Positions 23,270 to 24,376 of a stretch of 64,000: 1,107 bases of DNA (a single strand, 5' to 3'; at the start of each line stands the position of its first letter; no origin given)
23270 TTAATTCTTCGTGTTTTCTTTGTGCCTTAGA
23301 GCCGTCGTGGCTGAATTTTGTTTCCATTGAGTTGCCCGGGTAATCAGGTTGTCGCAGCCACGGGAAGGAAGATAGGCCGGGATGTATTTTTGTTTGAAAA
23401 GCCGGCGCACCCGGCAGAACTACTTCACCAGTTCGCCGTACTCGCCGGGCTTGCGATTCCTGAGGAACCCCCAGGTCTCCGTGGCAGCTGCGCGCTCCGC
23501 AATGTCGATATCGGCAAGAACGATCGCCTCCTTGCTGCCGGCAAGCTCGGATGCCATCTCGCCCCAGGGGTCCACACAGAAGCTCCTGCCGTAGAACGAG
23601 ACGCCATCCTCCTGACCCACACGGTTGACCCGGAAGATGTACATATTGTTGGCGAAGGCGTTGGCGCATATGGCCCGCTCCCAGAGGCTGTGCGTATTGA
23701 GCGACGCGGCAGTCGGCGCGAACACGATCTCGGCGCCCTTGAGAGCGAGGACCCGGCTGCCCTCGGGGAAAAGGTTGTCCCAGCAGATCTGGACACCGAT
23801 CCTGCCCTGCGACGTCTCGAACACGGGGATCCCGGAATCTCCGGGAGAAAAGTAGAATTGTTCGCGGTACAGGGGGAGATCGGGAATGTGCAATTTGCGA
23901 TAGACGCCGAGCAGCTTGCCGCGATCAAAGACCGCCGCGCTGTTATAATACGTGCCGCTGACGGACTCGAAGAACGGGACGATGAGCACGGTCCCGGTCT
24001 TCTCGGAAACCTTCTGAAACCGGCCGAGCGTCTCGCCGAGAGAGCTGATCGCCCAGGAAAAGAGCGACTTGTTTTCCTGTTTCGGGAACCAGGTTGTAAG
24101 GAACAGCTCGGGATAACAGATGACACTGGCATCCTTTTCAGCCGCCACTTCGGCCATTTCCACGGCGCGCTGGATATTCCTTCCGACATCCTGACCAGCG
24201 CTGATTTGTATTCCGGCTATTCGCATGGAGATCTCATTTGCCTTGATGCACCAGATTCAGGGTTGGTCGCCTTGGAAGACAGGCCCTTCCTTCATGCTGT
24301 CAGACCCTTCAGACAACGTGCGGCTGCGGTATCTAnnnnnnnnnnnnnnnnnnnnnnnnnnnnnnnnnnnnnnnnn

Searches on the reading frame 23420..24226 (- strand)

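Call 10: search_protein_families(library=pfam, proteins=[window:23420-24226:-], max_evalue=0.01)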
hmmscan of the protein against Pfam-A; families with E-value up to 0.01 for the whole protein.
window:23420-24226:- (268 aa): 1 family
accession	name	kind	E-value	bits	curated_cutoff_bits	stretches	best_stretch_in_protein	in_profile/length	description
PF00795.27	CN_hydrolase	-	4.6e-56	190.4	23.2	1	2-246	1-252/256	Carbon-nitrogen hydrolase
